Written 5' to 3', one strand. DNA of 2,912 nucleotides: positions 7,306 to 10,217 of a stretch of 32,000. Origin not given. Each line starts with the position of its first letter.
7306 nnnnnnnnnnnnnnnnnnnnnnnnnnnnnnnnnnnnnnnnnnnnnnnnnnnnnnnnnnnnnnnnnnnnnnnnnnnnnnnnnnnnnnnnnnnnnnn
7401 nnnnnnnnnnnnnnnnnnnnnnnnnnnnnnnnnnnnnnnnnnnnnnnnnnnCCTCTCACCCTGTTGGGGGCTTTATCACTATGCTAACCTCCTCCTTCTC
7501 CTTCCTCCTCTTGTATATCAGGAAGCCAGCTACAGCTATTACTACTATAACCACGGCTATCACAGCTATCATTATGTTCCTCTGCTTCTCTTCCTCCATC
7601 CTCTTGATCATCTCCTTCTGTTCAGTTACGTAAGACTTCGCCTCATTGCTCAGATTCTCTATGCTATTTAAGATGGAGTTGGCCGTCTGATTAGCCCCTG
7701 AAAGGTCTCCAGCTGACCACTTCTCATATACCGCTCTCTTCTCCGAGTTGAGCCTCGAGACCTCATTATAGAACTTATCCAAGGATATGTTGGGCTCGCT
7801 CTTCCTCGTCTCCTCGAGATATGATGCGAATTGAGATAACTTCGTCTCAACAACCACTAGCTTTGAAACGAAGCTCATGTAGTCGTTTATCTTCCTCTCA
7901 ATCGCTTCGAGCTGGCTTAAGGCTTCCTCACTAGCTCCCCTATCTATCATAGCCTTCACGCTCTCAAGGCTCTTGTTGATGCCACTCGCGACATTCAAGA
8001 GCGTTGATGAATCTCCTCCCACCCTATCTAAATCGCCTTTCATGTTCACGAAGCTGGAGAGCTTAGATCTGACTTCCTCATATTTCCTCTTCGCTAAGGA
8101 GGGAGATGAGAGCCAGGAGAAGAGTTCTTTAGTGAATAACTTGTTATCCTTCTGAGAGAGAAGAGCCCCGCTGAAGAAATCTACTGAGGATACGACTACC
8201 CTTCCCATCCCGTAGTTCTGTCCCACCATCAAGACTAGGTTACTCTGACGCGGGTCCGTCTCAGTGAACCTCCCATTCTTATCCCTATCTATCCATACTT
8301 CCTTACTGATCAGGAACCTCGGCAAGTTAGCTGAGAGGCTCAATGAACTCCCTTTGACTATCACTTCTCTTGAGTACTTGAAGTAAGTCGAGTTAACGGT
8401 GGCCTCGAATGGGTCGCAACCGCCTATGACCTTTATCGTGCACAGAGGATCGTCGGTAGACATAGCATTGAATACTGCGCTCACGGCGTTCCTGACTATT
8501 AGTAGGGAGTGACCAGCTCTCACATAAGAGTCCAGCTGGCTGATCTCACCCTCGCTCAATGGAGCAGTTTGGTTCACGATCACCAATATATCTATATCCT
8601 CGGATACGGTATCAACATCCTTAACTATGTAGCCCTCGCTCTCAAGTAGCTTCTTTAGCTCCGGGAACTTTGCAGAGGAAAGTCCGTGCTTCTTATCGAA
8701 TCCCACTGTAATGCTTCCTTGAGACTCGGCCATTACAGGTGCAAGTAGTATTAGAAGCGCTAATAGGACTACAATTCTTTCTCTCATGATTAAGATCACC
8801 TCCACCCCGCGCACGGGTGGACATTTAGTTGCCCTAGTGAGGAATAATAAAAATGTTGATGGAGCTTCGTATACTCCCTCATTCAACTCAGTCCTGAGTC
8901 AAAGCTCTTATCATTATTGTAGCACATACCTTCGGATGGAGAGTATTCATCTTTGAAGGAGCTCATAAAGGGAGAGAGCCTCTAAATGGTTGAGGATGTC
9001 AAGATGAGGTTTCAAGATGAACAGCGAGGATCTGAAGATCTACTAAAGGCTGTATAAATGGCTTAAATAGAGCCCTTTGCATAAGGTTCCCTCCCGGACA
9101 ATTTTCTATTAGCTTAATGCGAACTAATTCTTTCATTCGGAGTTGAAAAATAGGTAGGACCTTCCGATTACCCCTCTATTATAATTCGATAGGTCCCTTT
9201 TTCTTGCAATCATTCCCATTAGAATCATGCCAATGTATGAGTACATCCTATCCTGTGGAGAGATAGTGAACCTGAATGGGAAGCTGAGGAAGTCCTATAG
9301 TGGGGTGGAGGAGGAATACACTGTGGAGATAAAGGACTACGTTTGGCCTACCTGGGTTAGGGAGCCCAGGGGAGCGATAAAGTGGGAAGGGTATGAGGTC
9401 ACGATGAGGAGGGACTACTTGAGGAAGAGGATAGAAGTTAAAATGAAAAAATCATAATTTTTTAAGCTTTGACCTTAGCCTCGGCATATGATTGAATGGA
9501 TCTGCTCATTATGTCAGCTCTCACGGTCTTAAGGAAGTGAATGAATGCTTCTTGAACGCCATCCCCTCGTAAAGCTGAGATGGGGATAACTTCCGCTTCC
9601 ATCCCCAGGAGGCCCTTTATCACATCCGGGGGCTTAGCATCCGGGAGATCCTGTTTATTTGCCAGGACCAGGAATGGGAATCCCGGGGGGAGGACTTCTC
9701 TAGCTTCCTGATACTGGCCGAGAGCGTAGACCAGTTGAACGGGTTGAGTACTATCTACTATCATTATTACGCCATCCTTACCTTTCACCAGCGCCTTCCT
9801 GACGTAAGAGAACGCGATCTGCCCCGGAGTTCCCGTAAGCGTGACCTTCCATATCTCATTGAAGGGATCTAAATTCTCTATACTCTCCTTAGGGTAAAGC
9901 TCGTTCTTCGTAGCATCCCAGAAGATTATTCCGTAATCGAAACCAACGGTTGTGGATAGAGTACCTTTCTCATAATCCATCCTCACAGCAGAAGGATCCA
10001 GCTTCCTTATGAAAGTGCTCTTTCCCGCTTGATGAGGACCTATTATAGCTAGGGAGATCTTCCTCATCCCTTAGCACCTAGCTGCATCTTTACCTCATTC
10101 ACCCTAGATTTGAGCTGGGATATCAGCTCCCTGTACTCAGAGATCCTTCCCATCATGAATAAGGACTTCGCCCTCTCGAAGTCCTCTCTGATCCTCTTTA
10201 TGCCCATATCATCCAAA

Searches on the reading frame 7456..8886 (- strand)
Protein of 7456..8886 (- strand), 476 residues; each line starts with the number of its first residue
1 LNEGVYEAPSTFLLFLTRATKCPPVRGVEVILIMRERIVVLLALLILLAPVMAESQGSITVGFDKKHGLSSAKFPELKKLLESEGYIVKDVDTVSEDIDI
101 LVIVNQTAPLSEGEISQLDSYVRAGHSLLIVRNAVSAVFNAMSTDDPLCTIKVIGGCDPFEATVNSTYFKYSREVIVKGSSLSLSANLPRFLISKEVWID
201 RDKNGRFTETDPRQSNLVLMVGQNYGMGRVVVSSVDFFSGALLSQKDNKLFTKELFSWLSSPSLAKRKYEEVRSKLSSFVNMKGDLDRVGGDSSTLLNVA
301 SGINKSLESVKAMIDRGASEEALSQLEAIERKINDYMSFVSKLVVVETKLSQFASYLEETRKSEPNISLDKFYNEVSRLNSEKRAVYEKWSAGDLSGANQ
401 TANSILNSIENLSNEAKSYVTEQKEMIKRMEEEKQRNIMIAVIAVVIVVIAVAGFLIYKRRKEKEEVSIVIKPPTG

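Call 57: search_protein_families(library=pfam, proteins=[window:7456-8886:-], max_evalue=0.1)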
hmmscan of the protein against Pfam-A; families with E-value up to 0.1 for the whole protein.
window:7456-8886:- (476 aa): 15 families
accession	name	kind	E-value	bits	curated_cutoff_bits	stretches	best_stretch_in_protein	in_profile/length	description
PF09822.16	ABC_transp_aux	-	4.9e-07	29.7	34.7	1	88-141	36-89/288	ABC-type uncharacterized transport system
PF14258.12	DUF4350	-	9.1e-05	23.2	30.4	1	77-252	12-177/181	Domain of unknown function (DUF4350)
PF02009.21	RIFIN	-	0.00077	19.9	32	1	300-464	156-314/327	Rifin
PF23067.1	MG280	-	0.0054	16.7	27.4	1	269-450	42-204/259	Uncharacterised protein MG280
PF20225.4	DUF6584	-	0.01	16.4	27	1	355-454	60-165/171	Family of unknown function (DUF6584)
PF10661.14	EssA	-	0.012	15.9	24.1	1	399-453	85-138/147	WXG100 protein secretion system (Wss), protein EssA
PF14276.11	DUF4363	-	0.013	15.9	27.5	0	296-344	7-55/107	Domain of unknown function (DUF4363)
PF20185.3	DUF6548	-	0.014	15.7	27.3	1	367-458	80-161/164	Family of unknown function (DUF6548)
PF09716.15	ETRAMP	-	0.028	14.8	29.1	1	414-462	30-80/81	Malarial early transcribed membrane protein (ETRAMP)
PF14283.11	CD1107-like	-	0.04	14.3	26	1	415-465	108-157/158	Mobile element protein CD1107-like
PF23355.1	IFT52_GIFT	-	0.04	13.4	27.2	0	223-263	196-237/246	IFT52 GIFT domain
PF20849.2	TelK_muzzle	-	0.052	14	27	0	249-334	17-103/118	Protelomerase, muzzle domain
PF11118.13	DUF2627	-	0.067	14.2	22.4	0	438-464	42-68/76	Protein of unknown function (DUF2627)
PF20381.4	Rv1476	-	0.074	13.2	26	0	414-464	98-151/156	Membrane protein Rv1476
PF00957.27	Synaptobrevin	-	0.08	13.2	26.4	0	405-453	36-84/89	Synaptobrevin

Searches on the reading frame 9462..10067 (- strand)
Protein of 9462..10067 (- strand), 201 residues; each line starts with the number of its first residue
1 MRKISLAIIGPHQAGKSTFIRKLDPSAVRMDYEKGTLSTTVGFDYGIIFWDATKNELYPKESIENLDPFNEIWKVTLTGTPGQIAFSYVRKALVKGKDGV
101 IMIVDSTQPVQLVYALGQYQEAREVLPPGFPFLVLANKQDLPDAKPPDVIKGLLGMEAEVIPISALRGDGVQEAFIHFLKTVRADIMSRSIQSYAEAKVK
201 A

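Call 75: search_protein_families(library=pfam, proteins=[window:9462-10067:-], max_evalue=0.00001)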
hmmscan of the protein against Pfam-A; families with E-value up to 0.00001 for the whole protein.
window:9462-10067:- (201 aa): 3 families
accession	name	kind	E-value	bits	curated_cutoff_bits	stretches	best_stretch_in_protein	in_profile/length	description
PF00009.33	GTP_EFTU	-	5.8e-08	33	26.5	1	4-174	4-178/188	Elongation factor Tu GTP binding domain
PF00025.27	Arf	-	2.4e-07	30.8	22.3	0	93-178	78-170/174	ADP-ribosylation factor family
PF00071.28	Ras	-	2.7e-06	27.5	21.6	0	64-183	44-161/162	Ras family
